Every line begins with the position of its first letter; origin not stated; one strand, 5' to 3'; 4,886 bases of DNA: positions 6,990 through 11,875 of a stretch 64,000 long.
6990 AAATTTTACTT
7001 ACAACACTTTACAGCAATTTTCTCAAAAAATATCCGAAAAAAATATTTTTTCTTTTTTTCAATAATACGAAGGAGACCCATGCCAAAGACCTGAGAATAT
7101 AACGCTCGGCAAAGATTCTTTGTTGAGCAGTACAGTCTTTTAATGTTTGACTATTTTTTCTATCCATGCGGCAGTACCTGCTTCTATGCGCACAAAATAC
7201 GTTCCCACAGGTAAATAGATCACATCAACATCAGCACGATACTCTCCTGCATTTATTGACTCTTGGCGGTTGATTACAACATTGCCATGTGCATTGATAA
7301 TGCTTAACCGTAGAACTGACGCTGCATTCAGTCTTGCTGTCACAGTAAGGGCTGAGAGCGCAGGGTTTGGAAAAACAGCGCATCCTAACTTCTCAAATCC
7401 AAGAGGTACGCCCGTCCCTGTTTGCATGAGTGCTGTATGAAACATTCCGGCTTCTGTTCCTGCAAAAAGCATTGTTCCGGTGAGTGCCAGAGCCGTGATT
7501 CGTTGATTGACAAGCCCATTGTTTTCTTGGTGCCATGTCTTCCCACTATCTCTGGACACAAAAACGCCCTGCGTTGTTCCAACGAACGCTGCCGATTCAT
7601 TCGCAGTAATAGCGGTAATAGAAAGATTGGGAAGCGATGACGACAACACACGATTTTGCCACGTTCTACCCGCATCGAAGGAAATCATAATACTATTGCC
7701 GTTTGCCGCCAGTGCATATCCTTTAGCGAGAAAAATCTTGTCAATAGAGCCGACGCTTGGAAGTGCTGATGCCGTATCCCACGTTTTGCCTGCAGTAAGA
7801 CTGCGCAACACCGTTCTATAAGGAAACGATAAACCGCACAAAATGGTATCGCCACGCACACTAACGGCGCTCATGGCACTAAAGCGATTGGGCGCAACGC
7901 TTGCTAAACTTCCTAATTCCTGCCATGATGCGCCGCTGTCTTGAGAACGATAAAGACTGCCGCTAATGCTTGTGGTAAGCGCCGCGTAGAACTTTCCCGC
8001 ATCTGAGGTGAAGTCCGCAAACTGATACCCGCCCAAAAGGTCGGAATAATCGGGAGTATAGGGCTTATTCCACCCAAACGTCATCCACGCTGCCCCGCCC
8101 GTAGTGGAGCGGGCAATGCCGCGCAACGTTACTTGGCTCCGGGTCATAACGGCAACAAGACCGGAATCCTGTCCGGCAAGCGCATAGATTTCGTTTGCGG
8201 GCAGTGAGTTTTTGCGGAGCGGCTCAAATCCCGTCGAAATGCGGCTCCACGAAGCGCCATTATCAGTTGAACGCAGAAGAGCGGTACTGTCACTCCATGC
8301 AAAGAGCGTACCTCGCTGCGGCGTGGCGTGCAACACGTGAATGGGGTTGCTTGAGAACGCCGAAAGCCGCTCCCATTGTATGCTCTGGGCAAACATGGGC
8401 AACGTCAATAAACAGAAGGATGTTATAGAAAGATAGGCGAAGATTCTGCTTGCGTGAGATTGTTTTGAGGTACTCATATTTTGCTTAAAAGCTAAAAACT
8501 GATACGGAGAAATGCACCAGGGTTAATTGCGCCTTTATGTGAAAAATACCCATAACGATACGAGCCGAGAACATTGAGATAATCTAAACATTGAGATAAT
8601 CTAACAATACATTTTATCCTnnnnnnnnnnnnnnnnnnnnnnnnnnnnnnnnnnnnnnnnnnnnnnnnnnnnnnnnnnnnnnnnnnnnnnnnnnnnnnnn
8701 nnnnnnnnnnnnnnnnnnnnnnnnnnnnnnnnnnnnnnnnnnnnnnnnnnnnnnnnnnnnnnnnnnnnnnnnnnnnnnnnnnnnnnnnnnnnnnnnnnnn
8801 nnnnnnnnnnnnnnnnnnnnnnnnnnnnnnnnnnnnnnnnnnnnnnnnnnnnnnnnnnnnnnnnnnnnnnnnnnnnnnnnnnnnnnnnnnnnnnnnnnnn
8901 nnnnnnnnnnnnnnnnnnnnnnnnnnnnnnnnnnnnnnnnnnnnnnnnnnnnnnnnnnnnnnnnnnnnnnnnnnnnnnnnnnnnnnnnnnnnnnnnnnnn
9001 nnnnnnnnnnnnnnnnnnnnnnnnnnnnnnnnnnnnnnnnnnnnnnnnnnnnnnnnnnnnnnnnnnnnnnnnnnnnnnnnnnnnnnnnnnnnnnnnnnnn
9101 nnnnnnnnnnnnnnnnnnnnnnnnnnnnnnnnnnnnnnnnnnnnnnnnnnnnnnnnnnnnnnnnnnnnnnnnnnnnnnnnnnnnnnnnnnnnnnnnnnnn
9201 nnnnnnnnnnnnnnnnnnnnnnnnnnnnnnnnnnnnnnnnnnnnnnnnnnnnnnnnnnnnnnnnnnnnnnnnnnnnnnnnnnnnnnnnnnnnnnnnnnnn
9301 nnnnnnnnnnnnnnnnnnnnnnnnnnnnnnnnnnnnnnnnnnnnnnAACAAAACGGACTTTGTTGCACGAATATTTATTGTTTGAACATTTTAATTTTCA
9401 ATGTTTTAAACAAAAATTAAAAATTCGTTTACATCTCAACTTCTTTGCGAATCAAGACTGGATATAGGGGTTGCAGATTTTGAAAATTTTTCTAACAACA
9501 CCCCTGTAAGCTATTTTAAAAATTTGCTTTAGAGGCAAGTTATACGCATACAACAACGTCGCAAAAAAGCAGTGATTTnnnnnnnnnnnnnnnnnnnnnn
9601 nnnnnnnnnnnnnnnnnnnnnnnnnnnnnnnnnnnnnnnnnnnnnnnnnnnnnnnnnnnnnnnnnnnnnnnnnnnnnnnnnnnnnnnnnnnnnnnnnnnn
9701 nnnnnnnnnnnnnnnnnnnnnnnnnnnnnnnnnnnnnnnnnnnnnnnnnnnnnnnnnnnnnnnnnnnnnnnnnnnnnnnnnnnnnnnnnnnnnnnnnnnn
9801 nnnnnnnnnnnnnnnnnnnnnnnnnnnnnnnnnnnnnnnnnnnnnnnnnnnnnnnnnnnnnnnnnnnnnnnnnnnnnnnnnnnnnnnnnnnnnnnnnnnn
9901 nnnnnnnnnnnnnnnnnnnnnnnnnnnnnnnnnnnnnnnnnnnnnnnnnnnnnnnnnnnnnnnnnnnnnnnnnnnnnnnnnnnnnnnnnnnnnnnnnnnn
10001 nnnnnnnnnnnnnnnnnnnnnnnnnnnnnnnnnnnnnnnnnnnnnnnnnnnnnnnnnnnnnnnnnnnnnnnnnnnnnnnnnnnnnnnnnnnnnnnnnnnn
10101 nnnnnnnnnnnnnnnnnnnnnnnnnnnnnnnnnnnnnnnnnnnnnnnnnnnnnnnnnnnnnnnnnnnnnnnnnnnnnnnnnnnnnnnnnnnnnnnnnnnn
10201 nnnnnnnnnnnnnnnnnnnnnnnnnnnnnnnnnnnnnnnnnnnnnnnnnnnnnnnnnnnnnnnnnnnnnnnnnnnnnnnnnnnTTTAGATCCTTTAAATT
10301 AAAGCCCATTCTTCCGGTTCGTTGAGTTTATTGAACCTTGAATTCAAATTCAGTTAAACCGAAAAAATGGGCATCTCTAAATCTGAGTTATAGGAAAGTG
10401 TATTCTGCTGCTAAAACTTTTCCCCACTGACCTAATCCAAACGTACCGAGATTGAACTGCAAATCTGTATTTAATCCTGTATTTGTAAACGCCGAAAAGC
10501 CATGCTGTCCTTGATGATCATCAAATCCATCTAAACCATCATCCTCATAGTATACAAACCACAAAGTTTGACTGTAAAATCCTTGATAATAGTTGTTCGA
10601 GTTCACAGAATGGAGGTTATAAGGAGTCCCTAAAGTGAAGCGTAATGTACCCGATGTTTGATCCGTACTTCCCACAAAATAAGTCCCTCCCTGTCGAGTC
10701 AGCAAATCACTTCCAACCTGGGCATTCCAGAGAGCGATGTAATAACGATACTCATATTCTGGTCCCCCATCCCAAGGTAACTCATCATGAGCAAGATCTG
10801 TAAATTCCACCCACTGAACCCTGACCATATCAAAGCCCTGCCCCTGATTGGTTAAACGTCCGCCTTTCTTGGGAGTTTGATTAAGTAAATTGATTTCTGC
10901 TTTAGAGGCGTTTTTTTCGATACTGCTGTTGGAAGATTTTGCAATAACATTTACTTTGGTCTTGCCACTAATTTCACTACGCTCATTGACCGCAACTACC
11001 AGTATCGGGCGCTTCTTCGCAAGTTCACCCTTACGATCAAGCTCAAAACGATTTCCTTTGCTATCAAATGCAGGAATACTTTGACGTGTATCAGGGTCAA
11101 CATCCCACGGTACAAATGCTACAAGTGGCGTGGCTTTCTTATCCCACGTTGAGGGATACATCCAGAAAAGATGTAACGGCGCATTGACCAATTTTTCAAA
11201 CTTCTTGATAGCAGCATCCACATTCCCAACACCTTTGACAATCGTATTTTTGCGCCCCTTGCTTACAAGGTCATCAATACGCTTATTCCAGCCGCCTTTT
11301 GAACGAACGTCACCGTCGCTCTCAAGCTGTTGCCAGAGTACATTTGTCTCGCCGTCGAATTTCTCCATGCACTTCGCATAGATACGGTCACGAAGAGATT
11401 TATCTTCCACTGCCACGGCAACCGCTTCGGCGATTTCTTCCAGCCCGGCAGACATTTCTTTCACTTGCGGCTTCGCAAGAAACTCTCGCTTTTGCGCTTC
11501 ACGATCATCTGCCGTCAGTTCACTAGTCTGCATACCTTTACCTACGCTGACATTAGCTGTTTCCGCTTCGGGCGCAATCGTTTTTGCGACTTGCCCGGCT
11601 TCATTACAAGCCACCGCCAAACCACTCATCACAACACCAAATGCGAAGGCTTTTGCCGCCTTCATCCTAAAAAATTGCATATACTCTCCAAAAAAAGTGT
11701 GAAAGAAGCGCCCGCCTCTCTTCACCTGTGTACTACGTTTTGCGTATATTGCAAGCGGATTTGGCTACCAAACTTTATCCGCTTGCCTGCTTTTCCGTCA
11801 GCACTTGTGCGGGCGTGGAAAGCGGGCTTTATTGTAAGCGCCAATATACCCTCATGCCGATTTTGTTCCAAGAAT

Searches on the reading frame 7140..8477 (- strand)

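Call 37: search_protein_families(library=pfam, proteins=[window:7140-8477:-], max_evalue=0.00001)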
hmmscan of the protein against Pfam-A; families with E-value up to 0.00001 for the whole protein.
window:7140-8477:- (445 aa): 4 families
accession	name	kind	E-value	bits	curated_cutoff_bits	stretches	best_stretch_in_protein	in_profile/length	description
PF15902.12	Sortilin-Vps10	-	7.4e-11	41.9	33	0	262-317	2-59/446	Sortilin, neurotensin receptor 3,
PF18962.6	Por_Secre_tail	-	1.1e-09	38.9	27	1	368-443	1-74/75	Secretion system C-terminal sorting domain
PF02012.26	BNR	-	3.9e-08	32.5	27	0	306-316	1-11/12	BNR/Asp-box repeat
PF14870.12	PSII_BNR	-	3e-07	30.4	27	0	253-317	31-96/303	Photosynthesis system II assembly factor YCF48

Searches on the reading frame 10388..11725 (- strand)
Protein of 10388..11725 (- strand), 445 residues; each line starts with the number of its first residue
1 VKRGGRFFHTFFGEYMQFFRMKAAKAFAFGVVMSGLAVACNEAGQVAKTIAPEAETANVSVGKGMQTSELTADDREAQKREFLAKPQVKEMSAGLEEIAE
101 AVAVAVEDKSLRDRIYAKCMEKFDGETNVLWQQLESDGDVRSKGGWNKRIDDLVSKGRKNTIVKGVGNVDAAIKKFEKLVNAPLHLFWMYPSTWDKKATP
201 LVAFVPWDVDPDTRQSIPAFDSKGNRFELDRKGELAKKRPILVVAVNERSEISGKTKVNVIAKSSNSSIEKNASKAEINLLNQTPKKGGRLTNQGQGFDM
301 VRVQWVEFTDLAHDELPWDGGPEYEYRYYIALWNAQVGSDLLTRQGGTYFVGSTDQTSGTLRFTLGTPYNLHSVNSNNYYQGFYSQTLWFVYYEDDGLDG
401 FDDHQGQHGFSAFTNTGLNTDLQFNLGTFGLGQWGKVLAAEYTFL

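Call 37: search_protein_families(library=pfam, proteins=[window:10388-11725:-], max_evalue=0.00001)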
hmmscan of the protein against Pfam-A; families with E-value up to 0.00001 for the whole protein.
window:10388-11725:- (445 aa): 1 family
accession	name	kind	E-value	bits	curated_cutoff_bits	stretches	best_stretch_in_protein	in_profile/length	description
PF11301.13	DUF3103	-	1.6e-06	27.8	25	1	192-319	81-198/351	Protein of unknown function (DUF3103)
